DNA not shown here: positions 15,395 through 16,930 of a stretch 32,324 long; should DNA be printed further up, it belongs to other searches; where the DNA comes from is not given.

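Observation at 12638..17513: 142-bp inverted repeats (141/142 identical) bracket a 4.6-kb four-gene block (csl4, SpoIIM-like, stomatin, DUF373)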

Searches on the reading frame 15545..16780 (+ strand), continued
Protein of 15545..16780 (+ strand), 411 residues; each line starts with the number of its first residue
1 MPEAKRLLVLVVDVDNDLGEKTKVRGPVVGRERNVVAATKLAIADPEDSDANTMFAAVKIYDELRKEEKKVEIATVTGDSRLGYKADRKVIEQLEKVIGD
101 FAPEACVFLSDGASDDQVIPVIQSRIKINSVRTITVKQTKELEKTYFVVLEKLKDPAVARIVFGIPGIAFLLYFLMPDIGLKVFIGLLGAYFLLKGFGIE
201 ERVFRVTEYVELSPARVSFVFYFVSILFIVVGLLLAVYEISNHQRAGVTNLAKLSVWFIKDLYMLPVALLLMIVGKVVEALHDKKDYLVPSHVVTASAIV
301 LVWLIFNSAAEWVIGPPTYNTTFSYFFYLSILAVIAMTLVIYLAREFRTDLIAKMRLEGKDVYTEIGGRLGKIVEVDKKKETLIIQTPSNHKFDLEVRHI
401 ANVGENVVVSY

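Call 16: find_encoding_contigs(protein=P0002, flank=10000, max_places=3)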
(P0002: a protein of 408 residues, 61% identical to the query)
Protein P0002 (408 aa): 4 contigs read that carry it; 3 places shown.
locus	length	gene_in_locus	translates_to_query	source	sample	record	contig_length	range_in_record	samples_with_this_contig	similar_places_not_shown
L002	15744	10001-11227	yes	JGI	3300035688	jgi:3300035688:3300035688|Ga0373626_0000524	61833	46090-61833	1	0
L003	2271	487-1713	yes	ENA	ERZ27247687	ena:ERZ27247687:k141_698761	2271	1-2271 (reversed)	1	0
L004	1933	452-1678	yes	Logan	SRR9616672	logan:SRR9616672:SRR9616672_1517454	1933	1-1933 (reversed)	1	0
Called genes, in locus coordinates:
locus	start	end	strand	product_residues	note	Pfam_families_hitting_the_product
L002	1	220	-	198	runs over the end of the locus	PF00293:NUDIX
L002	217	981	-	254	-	PF00575:S1, PF07541:EIF_2_alpha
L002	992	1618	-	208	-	PF00702:Hydrolase, PF12710:HAD, PF13419:HAD_2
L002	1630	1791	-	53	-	PF01667:Ribosomal_S27e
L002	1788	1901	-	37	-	-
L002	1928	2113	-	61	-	PF00935:Ribosomal_L44 (weak)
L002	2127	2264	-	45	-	-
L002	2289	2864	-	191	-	PF22090:Gins51_C (weak)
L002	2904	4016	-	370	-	PF01896:DNA_primase_S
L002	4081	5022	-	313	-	-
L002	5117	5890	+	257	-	-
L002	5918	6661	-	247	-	PF00705:PCNA_N, PF02747:PCNA_C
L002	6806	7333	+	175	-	PF14382:ECR1_N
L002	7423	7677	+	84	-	PF13656:RNA_pol_L_2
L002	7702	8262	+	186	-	PF01949:Endo_dU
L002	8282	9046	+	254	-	-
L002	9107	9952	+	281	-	PF01944:SpoIIM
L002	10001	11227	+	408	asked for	PF04123:DUF373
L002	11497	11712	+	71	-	-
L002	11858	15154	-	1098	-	PF00493:MCM (faint), PF01078:Mg_chelatase, PF14890:Intein_splicing, PF14528:LAGLIDADG_3 (weak), PF00158:Sigma54_activat (weak), PF20436:LonB_AAA-LID, PF05362:Lon_C, PF13541:ChlI, +2 more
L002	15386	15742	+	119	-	?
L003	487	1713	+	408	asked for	PF04123:DUF373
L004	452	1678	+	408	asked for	PF04123:DUF373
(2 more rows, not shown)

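Call 17: find_encoding_contigs(protein=P0003, flank=10000, max_places=2)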
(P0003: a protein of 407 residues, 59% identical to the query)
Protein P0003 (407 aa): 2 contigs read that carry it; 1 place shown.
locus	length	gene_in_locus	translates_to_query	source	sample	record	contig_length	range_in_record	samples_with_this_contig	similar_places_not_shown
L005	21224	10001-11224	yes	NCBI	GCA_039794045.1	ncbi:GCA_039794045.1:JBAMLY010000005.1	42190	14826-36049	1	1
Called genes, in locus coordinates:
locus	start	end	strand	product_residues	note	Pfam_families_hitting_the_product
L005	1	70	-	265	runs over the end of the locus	PF09754:PAC2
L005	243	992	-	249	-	PF00575:S1, PF07541:EIF_2_alpha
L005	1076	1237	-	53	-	PF01667:Ribosomal_S27e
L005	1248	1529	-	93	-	PF00935:Ribosomal_L44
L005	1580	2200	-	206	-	PF27418:GINS23_N (weak), PF22090:Gins51_C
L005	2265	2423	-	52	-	-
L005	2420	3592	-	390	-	PF01896:DNA_primase_S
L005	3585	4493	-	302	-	-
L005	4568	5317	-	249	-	PF00705:PCNA_N, PF02747:PCNA_C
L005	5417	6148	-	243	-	-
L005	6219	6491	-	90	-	PF13656:RNA_pol_L_2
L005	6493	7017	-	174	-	-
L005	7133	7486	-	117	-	-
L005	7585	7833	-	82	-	-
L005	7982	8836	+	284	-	PF01944:SpoIIM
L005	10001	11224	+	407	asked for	PF04123:DUF373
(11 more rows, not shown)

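Call 18: find_encoding_contigs(protein=P0007, flank=10000, max_places=2)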
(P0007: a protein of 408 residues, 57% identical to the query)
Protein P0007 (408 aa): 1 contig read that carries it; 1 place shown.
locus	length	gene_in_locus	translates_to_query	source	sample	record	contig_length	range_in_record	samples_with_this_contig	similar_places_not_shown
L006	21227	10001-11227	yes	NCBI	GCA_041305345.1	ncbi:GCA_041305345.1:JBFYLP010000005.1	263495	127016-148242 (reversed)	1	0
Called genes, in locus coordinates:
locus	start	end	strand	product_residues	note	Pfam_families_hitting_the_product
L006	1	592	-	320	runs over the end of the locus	PF01944:SpoIIM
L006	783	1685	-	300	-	PF00763:THF_DHG_CYH, PF02882:THF_DHG_CYH_C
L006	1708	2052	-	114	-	-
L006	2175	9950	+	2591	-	PF11974:bMG3 (faint), PF13620:CarboxypepD_reg (faint)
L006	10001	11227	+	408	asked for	PF04123:DUF373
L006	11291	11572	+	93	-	PF03685:UPF0147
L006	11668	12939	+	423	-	PF13439:Glyco_transf_4, PF13579:Glyco_trans_4_4 (weak), PF20706:GT4-conflict (weak), PF00534:Glycos_transf_1, PF13692:Glyco_trans_1_4, PF13524:Glyco_trans_1_2 (weak)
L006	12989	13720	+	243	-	-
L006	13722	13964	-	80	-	-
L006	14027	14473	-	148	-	-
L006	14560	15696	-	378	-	PF08308:PEGA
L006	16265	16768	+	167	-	PF01066:CDP-OH_P_transf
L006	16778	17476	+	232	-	PF06745:ATPase, PF13481:AAA_25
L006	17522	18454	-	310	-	PF02661:Fic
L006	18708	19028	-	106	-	PF02635:DsrE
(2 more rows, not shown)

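Call 27: find_related_loci(query=A1, collection=genome_contigs, flank=10000)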
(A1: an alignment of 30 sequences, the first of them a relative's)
Query A1 (411 aa) in genome_contigs; peptide patterns used: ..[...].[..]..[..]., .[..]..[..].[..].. (x = any residue, [..] = any of these).
269 stretches matched a pattern; 238 encode a relative of the query (tblastn E <= 1e-3); the best 80 are kept; 80 distinct loci.
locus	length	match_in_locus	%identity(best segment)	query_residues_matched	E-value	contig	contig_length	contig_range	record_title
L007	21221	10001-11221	59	1-411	5e-157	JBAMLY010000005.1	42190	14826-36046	MAG: Candidatus Micrarchaeia archaeon isolate MAG17 ExploCarb_3808S_S2_258_length_42190_cov_24, whole genome shotgun seq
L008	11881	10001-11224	58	1-411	2e-154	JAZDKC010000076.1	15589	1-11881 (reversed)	MAG: Candidatus Micrarchaeota archaeon isolate MEGAHIT-group-0.512 k141_8157749, whole genome shotgun sequence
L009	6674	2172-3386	56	3-411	3e-154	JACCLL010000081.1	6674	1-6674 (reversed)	MAG: Candidatus Micrarchaeota archaeon isolate Sv246 k141_9498449, whole genome shotgun sequence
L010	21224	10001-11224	53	1-411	2e-153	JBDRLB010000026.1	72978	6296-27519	MAG: Candidatus Micrarchaeota archaeon isolate MEGAHIT-group-1.75 k141_4652141, whole genome shotgun sequence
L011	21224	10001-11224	57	1-411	3e-153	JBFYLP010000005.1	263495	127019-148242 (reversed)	MAG: Candidatus Micrarchaeota archaeon isolate PPR_0039 k121_6145524, whole genome shotgun sequence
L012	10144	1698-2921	55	1-411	7e-151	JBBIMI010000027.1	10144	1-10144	MAG: Candidatus Micrarchaeota archaeon isolate TCS170221_bin_229 NODE_5906_length_10144_cov_3.9434, whole genome shotgun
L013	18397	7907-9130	55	1-411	3e-148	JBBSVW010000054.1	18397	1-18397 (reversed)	MAG: Candidatus Micrarchaeota archaeon isolate H43-bin164_1 H43_bin164_1_000000000054, whole genome shotgun sequence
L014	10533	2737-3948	56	5-411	2e-147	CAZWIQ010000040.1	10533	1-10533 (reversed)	MAG TPA_asm: Candidatus Micrarchaeota archaeon isolate SRP098346_co1_177 genome assembly, contig: NODE_8026_length_10533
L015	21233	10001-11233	54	1-411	3e-147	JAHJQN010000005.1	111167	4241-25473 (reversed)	MAG: Candidatus Micrarchaeota archaeon isolate OS_PC_MetaG.mb.109 OS_PC_MetaG.mb.109_k141_505186, whole genome shotgun s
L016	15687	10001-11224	53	1-411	4e-147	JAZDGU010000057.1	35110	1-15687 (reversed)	MAG: Candidatus Micrarchaeota archaeon isolate MEGAHIT-group-0.283 k141_11647121, whole genome shotgun sequence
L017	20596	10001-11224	54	1-411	3e-146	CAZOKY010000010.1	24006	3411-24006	MAG TPA_asm: Candidatus Micrarchaeota archaeon isolate SRP178699_co1_600 genome assembly, contig: NODE_2420_length_24006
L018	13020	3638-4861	54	1-411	2e-145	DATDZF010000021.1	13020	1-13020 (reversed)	MAG TPA_asm: Candidatus Norongarragalinales archaeon isolate SMAG_U8185 k141_32738, whole genome shotgun sequence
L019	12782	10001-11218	51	3-411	1e-144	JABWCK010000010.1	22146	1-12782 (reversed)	MAG: Candidatus Micrarchaeota archaeon isolate MAG_54 scaffold_2354, whole genome shotgun sequence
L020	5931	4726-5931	52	1-405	1e-145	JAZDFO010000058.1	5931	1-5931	MAG: Candidatus Micrarchaeota archaeon isolate MEGAHIT-group-0.211 k141_9860240, whole genome shotgun sequence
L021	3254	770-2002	53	1-411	2e-150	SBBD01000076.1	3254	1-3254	MAG: archaeon isolate Bin_28_2_1 Hy_contig12138, whole genome shotgun sequence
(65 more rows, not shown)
